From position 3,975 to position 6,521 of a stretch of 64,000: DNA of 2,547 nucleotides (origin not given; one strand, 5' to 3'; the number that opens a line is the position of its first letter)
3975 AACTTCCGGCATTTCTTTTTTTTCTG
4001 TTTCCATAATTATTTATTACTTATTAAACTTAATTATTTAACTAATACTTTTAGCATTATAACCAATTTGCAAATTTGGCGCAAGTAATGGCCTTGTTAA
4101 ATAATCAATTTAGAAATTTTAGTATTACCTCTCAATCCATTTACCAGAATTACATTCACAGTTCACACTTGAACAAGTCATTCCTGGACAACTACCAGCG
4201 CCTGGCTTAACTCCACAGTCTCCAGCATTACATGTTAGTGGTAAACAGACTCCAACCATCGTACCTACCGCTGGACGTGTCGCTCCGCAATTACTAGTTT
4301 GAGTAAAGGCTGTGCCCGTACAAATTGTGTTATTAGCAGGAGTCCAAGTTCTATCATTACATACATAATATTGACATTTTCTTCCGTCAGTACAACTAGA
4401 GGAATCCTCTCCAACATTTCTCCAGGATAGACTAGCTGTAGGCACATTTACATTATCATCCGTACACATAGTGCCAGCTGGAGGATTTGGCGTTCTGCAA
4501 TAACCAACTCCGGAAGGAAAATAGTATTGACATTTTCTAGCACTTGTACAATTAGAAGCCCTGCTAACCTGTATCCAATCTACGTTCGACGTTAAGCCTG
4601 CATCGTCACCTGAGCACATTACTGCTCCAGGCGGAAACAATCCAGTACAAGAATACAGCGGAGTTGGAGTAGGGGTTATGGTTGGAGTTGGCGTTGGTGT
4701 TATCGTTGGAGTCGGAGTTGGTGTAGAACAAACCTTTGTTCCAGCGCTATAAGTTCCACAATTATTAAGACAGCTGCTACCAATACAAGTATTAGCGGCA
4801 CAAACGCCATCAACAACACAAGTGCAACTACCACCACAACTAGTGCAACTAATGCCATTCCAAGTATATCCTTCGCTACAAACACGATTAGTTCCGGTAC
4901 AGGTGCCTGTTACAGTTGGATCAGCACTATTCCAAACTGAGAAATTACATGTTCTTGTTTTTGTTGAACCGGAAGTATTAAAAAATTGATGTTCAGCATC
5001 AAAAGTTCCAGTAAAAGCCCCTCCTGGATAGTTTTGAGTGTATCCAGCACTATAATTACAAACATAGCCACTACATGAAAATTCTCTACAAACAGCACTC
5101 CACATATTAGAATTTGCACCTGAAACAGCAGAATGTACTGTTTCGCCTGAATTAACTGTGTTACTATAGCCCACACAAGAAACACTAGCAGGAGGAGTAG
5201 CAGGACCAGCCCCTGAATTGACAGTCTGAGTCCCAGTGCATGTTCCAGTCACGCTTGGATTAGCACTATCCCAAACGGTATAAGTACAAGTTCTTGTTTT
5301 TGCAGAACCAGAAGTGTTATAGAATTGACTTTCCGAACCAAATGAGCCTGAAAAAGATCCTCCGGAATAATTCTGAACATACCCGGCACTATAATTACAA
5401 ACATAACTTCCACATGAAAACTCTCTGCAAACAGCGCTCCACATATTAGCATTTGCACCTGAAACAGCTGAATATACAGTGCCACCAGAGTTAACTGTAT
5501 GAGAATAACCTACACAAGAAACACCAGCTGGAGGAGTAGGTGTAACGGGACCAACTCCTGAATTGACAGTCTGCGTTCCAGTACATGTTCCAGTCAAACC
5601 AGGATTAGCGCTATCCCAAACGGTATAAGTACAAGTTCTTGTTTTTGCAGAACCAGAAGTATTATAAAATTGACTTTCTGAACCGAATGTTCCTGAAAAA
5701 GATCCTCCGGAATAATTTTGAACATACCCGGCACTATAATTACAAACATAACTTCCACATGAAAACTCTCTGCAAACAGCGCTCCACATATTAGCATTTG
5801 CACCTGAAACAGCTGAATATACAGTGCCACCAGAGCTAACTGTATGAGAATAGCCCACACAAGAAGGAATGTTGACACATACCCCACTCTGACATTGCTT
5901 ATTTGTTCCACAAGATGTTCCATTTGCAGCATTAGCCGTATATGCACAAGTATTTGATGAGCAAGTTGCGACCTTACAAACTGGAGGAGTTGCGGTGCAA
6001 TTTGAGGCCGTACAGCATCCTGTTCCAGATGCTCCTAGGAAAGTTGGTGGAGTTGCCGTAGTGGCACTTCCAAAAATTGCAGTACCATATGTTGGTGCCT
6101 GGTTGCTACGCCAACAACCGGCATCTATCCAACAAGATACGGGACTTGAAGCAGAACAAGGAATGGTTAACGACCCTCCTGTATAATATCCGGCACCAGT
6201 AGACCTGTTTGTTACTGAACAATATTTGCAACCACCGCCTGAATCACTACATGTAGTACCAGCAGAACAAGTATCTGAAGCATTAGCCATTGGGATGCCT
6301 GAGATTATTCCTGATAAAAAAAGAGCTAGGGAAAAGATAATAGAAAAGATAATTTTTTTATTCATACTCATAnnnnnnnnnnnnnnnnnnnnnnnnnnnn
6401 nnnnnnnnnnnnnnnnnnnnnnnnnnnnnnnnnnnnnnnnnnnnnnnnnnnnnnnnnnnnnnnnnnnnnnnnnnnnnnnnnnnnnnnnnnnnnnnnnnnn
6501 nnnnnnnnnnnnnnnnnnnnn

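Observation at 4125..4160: Conserved C-terminal nonapeptide C-x-[SP]-G-[NK]-W-[EI]-E-R at the extreme C-terminus of all three Cys-rich proteins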

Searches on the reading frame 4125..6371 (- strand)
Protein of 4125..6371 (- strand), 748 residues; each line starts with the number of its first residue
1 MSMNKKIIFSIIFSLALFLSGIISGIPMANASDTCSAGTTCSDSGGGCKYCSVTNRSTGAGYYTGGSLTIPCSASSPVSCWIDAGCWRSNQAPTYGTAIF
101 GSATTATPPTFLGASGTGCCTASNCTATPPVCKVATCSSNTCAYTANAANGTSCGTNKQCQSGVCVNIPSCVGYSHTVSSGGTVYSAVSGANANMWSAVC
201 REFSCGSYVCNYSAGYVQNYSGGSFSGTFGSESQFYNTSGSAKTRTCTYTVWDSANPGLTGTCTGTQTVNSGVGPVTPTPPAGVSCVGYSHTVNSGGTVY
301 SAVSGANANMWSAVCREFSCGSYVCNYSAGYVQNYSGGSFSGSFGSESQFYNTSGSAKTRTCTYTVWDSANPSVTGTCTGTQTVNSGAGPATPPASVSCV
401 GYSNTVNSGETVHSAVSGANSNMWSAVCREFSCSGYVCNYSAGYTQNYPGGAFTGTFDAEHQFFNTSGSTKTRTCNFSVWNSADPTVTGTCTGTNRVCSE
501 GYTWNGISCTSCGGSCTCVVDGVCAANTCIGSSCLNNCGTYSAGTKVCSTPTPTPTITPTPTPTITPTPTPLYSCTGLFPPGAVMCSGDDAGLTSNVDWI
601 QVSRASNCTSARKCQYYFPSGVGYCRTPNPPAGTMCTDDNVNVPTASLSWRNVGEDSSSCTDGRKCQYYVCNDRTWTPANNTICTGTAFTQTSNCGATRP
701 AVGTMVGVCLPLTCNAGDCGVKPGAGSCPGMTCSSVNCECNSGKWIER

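Call 6: search_protein_families(library=pfam, proteins=[window:4125-6371:-], max_evalue=0.1)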
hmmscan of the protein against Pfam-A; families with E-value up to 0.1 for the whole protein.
window:4125-6371:- (748 aa): 0 families

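Call 7: search_protein_families(library=ncbifam, proteins=[window:4125-6371:-], max_evalue=0.1)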
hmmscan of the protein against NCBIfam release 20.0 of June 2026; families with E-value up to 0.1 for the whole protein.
window:4125-6371:- (748 aa): 0 families
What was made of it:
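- On LPXTG sortase signal: There is no LPXTG, no helix and no NCBIfam hit (call 7).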

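Call 38: search_protein_representatives(protein=window:4128-6371:-)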
Query: 748 residues. Proteins with E-value up to 0.001 (for the whole library): 123; up to 1e-10: 38; up to 1e-30: 9. The best 123 are listed.
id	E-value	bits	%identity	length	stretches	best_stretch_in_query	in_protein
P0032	0.0e+00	1674.1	100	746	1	3-748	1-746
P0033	6.9e-105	368.5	50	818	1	3-553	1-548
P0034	7.0e-100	351.9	49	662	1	118-563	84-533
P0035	1.6e-83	297.9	67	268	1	7-254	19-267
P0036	1.0e-73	265.4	38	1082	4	252-495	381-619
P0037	3.9e-57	210.6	49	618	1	259-552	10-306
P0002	1.0e-43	166.2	40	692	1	150-552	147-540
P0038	1.5e-43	165.7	66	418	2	663-748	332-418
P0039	1.7e-40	155.6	44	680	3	420-512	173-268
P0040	8.1e-30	120.3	48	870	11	674-708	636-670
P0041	3.0e-26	108.5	51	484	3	573-669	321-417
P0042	3.3e-22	95.1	49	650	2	572-738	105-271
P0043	3.9e-21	91.5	43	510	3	568-698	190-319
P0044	7.7e-21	90.6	52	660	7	671-707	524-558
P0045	3.0e-20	88.6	48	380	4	572-628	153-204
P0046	6.4e-20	87.5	54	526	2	569-622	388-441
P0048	1.7e-19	86.1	51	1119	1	566-669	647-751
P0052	1.1e-17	80.1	46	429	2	571-728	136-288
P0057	8.6e-15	70.6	43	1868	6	573-617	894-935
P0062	9.8e-13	63.8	45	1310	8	670-735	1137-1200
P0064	5.1e-12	61.4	42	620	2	571-670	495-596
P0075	5.9e-09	51.3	35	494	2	3-265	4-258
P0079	1.2e-08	50.2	44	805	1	550-643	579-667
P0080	1.6e-08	49.9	51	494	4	670-711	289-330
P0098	1.8e-06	43.1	49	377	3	670-709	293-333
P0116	4.6e-05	38.4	39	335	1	569-681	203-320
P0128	1.9e-04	36.3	57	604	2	673-717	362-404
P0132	2.7e-04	35.8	36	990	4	488-622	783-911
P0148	7.1e-04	34.5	42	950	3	629-673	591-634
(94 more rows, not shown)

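Call 41: search_protein_families(library=ncbifam, proteins=[P0033, P0034, P0039, P0043, P0048, P0075, P0098, P0148, P0128, P0038], max_evalue=0.1)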
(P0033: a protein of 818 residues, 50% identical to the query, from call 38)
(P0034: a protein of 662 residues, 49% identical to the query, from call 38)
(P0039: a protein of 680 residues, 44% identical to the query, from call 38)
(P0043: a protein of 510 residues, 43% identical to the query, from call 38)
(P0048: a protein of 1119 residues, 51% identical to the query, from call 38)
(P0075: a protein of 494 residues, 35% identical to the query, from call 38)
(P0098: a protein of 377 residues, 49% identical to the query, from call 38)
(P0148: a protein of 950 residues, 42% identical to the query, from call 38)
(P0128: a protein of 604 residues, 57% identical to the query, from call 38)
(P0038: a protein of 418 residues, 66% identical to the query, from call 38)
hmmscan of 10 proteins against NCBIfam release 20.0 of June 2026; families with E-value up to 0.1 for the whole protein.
P0033 (818 aa): 0 families

P0034 (662 aa): 0 families

P0039 (680 aa): 0 families

P0043 (510 aa): 3 families
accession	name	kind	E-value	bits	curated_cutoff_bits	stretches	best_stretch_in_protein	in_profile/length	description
NF038112.1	myxo_dep_M36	subfamily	0.00019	18.7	1500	1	294-392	1278-1375/1604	myxosortase-dependent M36 family metallopeptidase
TIGR03769.1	P_ac_wall_RPT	domain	0.012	16.1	30.9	0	361-383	8-32/41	TIGR03769 domain-containing protein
NF038111.1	rhom_dep_M36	equivalog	0.017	12.5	1700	1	302-394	1184-1277/1315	rhombosortase-dependent M36 family metallopeptidase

P0048 (1119 aa): 1 family
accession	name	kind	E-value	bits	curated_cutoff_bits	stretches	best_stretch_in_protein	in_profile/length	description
NF058595.1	invert_tail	domain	0.00066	20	37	1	391-460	6-71/113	lipo-invert putative C-terminal anchoring domain-containing protein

P0075 (494 aa): 0 families

P0098 (377 aa): 0 families

P0148 (950 aa): 1 family
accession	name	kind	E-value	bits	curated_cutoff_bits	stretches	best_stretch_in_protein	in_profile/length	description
TIGR03097.1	PEP_O_lig_1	hypoth_equivalog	0.098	11.5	188.1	0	411-471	106-166/408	putative O-glycosylation ligase, exosortase A system-associated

P0128 (604 aa): 1 family
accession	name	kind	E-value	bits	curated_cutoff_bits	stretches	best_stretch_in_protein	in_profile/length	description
NF041572.1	rhamnosid_Flavobac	equivalog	3.4e-05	22.1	1800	1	418-498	46-131/946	alpha-L-rhamnosidase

P0038 (418 aa): 0 families
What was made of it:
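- Closest known: Tripartite C-terminal sorting signals. Different: No NCBIfam model hits it (calls 7, 41).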

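Call 42: search_protein_families(library=pfam, proteins=[P0033, P0034, P0039, P0043, P0048, P0075, P0098, P0148, P0128, P0038], max_evalue=0.1)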
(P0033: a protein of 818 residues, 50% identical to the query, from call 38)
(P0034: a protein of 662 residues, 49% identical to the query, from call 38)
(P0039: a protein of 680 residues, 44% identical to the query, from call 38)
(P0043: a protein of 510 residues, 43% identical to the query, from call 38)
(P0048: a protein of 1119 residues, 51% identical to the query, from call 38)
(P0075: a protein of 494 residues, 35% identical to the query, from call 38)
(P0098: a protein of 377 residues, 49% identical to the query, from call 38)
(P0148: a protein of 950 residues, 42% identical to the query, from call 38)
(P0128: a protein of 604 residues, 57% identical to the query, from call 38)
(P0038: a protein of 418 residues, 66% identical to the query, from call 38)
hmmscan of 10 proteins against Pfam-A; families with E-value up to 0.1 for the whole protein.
P0033 (818 aa): 0 families

P0034 (662 aa): 0 families

P0039 (680 aa): 0 families

P0043 (510 aa): 5 families
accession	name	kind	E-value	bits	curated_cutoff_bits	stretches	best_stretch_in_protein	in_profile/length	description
PF18911.6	PKD_4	-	5.8e-07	29.9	27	1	303-383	2-77/85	PKD domain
PF22352.2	K319L-like_PKD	-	0.0002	21.8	27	1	315-383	4-77/84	K319L-like, PKD domain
PF17957.7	Big_7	-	0.0005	21.1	24.1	1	305-370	1-68/70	Bacterial Ig domain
PF00801.26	PKD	-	0.0011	19.3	23.5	1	315-384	8-75/80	PKD domain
PF23664.1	Ig_Pom152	-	0.0039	17.9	27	1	48-120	17-84/106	Nucleoporin pom152-like, immunoglobulin-like domain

P0048 (1119 aa): 3 families
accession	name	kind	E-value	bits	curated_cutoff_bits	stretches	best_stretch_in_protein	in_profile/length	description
PF16158.11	N_BRCA1_IG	-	3.6e-09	37.6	28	1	961-1056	8-106/108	Ig-like domain from next to BRCA1 gene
PF07705.17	CARDB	-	0.0017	18.9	22.7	1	953-1034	7-77/101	CARDB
PF13567.11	DUF4131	-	0.043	13.9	31.6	0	417-459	7-48/165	Domain of unknown function (DUF4131)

P0075 (494 aa): 0 families

P0098 (377 aa): 1 family
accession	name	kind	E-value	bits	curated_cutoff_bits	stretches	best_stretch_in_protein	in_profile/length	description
PF24505.1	Ig_TMEM131homol_6th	-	0.025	15.4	28.3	1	184-210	8-36/63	TMEM131 homolog sixth Ig-like domain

P0148 (950 aa): 1 family
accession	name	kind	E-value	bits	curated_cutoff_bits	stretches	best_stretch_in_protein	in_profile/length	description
PF01835.25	MG2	-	0.015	16.1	32.8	1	291-357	4-71/96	MG2 domain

P0128 (604 aa): 3 families
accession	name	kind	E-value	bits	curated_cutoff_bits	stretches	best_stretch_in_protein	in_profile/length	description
PF25788.1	Ig_Rha78A_N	-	5.7e-15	55.9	27.4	1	416-499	19-101/105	Rha78A-like, N-terminal immunoglobulin domain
PF18911.6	PKD_4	-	0.0077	16.7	27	0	520-585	18-78/85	PKD domain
PF14292.12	SusE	-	0.014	16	25.2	1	417-462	33-79/106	SusE outer membrane protein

P0038 (418 aa): 0 families
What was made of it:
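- On T9SS C-terminal domain (Por_Secre_tail): No Pfam or NCBIfam hit (calls 6, 7, 41, 42).
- Closest known: WxL-domain proteins and Csc cell-surface clusters of Firmicutes. Different: Here the motif is only 6-9 residues with W-x-E. The Pfam scans of 13 tail proteins returned no family covering the tail region (calls 6, 42).
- Tried and rejected: Pfam and NCBIfam scans of the three proteins and of 10 tail-bearing relatives found nothing covering the tail (calls 6, 7, 41, 42).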

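Call 44: list_cluster_members(proteins=[P0033, P0034, P0038, P0048, P0043, P0148, P0098, P0075, P0128, P0057])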
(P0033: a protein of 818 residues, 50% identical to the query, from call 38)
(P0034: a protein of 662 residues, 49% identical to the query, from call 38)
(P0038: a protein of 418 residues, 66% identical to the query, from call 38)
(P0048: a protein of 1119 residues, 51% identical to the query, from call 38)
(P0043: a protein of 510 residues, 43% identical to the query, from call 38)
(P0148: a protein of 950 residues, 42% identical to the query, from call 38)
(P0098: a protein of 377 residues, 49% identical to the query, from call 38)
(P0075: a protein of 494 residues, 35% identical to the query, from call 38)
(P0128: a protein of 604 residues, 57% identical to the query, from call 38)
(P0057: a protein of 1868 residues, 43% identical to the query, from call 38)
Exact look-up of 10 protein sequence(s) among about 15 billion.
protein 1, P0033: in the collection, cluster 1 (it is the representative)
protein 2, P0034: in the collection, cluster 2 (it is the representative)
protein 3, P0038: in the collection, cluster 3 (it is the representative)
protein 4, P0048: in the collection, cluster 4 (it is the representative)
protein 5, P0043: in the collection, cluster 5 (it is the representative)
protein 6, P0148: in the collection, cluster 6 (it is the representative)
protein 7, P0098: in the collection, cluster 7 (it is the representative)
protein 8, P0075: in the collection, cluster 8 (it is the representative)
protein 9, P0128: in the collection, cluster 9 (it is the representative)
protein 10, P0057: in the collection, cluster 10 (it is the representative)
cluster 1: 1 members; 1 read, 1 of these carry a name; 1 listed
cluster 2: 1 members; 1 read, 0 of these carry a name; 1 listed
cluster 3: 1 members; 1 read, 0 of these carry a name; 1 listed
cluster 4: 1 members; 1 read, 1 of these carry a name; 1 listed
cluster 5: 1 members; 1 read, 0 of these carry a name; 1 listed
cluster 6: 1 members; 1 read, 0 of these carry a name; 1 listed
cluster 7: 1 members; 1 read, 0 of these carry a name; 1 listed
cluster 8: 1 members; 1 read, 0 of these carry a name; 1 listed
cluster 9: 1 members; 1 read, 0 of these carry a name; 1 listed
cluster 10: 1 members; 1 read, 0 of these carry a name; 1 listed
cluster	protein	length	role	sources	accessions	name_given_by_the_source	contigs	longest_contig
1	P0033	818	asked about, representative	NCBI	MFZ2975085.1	MAG: hypothetical protein WA055_00465 [Candidatus Moraniibacteriota bacterium]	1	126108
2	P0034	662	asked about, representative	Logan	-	-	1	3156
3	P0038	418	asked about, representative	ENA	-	-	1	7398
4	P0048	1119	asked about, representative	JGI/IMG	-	hypothetical protein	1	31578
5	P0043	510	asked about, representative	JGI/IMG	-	-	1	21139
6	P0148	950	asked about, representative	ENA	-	-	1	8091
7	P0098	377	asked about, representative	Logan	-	-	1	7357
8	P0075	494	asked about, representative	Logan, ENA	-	-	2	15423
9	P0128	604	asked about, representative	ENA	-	-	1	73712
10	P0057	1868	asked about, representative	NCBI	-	-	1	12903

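Call 45: find_encoding_contigs(protein=P0038, flank=10000, max_places=2)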
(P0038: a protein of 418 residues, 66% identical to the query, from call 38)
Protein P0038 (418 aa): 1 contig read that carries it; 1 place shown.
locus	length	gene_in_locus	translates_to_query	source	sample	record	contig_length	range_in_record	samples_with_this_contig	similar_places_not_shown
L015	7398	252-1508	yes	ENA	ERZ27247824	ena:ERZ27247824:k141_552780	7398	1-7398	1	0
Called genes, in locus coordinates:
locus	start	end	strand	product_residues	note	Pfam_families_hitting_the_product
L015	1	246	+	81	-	?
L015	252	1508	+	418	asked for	-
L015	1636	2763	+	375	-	-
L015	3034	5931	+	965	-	PF00005:ABC_tran (faint), PF02463:SMC_N (faint), PF03193:RsgA_GTPase (faint), PF13304:AAA_21 (faint), PF13555:AAA_29 (faint), PF17760:UvrA_inter, PF17755:UvrA_DNA-bind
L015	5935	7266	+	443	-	PF01541:GIY-YIG, PF27096:UvrC_M, PF02151:UVR, PF08459:UvrC_RNaseH_dom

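Call 46: find_encoding_contigs(protein=P0048, flank=10000, max_places=2)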
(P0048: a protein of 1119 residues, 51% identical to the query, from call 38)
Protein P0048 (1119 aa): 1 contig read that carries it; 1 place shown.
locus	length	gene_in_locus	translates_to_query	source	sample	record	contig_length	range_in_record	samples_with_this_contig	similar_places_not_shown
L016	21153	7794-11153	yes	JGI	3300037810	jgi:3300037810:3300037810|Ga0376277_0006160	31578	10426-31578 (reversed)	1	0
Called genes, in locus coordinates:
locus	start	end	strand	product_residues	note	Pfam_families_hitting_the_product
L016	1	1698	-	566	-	?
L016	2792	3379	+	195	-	-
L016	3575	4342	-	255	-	PF18912:DZR_2 (weak), PF00156:Pribosyltran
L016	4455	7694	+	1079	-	-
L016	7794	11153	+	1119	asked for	PF16158:N_BRCA1_IG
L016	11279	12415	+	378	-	PF11104:PilM_2, PF14450:FtsA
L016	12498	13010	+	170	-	-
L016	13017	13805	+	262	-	-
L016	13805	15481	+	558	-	PF05157:MshEN (weak), PF00437:T2SSE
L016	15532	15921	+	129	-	PF00072:Response_reg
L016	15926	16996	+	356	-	PF00437:T2SSE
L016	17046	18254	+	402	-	PF28597:T2SSF_N (weak), PF00482:T2SSF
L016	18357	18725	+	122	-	PF07963:N_methyl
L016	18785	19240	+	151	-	PF07963:N_methyl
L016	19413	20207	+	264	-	PF06750:A24_N_bact, PF01478:Peptidase_A24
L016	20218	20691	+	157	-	PF07963:N_methyl (faint)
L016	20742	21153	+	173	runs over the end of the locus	-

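Call 54: find_encoding_contigs(protein=P0033, flank=10000, max_places=1)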
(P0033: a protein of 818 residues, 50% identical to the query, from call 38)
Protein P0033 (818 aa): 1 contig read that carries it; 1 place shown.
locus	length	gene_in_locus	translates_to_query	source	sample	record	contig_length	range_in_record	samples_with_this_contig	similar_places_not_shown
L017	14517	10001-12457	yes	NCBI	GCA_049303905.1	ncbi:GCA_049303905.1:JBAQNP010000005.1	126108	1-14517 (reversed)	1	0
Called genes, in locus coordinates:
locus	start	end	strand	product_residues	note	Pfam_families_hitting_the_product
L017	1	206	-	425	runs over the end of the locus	PF13304:AAA_21 (weak)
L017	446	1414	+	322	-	PF13546:DDE_5, PF04693:DDE_Tnp_2 (faint), PF01609:DDE_Tnp_1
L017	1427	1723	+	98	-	PF01934:HepT-like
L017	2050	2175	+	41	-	-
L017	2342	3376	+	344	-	PF03227:GILT (weak)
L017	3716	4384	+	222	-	PF01726:LexA_DNA_bind (faint), PF00717:Peptidase_S24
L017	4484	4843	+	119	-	PF04480:DUF559, PF18741:MTES_1575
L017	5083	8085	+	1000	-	PF00005:ABC_tran (faint), PF02463:SMC_N (faint), PF03193:RsgA_GTPase (faint), PF13304:AAA_21 (faint), PF13555:AAA_29 (faint), PF20720:nSTAND3 (faint), PF17760:UvrA_inter, PF17755:UvrA_DNA-bind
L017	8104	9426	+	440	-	PF01541:GIY-YIG, PF27096:UvrC_M, PF02151:UVR, PF08459:UvrC_RNaseH_dom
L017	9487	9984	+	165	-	-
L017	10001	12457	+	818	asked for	-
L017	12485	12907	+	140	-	-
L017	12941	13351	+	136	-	-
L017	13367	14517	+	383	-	PF18911:PKD_4 (faint), PF00801:PKD (faint), PF22352:K319L-like_PKD (faint)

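Call 56: find_encoding_contigs(protein=P0128, flank=10000, max_places=1)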
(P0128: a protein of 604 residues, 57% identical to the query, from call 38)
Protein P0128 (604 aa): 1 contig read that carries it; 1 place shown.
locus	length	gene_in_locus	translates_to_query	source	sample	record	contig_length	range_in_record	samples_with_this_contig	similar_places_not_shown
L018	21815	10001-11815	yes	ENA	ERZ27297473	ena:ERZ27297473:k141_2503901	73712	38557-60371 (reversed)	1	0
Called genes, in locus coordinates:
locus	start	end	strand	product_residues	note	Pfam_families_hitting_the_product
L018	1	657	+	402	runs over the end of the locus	PF28597:T2SSF_N, PF00482:T2SSF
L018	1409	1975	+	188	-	PF07963:N_methyl (weak)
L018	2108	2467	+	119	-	PF05635:23S_rRNA_IVP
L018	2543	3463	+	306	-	PF06750:A24_N_bact, PF01478:Peptidase_A24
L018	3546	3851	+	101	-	-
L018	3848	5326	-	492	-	-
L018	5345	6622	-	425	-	PF00501:AMP-binding (faint)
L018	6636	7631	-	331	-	PF13379:NMT1_2 (weak), PF09084:NMT1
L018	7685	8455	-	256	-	PF00528:BPD_transp_1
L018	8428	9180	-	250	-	PF00005:ABC_tran, PF13304:AAA_21 (faint)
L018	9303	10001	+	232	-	-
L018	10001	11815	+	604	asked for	PF25788:Ig_Rha78A_N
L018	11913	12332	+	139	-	PF27806:HxsD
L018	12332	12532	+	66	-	-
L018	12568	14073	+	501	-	PF04055:Radical_SAM, PF13353:Fer4_12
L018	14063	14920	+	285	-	-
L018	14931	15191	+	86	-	-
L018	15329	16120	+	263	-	-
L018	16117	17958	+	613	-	PF04055:Radical_SAM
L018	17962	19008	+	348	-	PF13353:Fer4_12 (weak), PF04055:Radical_SAM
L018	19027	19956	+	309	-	PF04055:Radical_SAM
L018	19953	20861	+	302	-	PF04055:Radical_SAM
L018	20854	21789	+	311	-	PF04055:Radical_SAM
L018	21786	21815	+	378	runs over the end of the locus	PF04055:Radical_SAM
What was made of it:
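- Two tail proteins in L016 lie directly upstream of a type IV pilus cluster, and L018 has pilus genes 6-10 kb away (calls 46, 56).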

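Call 57: find_encoding_contigs(protein=P0043, flank=10000, max_places=1)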
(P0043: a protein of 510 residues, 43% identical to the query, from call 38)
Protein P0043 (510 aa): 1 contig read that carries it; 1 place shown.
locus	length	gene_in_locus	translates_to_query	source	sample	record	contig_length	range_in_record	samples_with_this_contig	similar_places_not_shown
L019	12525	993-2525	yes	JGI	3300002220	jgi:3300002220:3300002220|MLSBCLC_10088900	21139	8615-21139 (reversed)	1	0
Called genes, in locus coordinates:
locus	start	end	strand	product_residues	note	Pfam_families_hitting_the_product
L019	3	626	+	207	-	?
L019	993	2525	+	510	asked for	PF18911:PKD_4 (weak)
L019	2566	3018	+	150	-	-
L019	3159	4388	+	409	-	PF00587:tRNA-synt_2b, PF03129:HGTP_anticodon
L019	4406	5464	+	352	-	PF00022:Actin (faint), PF06723:MreB_Mbl, PF00012:HSP70, PF11104:PilM_2 (faint), PF14450:FtsA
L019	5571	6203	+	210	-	PF04085:MreC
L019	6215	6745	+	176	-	-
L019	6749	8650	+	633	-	PF03717:PBP_dimer, PF00905:Transpeptidase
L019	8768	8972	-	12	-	-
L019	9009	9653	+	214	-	PF02163:Peptidase_M50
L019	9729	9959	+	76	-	-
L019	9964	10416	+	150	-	-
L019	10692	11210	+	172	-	PF00466:Ribosomal_L10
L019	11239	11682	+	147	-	PF16320:Ribosomal_L12_N, PF00542:Ribosomal_L12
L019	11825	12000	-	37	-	-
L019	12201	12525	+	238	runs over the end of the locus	-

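Call 58: find_encoding_contigs(protein=P0075, flank=10000, max_places=1)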
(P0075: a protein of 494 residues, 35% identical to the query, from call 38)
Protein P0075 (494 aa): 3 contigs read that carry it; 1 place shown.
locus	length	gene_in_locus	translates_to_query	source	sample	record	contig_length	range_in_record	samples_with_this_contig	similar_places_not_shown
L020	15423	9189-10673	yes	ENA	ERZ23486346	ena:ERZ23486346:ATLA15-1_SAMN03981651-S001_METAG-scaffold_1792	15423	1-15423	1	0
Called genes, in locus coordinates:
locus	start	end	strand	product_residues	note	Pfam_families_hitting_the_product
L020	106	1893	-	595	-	PF00753:Lactamase_B, PF12706:Lactamase_B_2, PF22505:RNase_J_b_CASP, PF17770:RNase_J_C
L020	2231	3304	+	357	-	PF00483:NTP_transferase, PF22640:ManC_GMP_beta-helix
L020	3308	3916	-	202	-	PF06560:GPI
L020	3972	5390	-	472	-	PF00496:SBP_bac_5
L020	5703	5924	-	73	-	PF03840:SecG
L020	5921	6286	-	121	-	PF04020:Phage_holin_4_2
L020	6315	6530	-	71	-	-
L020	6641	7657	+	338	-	PF03227:GILT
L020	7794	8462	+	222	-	PF01726:LexA_DNA_bind (weak), PF00717:Peptidase_S24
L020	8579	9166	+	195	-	-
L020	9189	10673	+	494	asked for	-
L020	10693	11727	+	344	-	PF18911:PKD_4, PF00801:PKD (weak)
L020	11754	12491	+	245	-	-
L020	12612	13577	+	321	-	-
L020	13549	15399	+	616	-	-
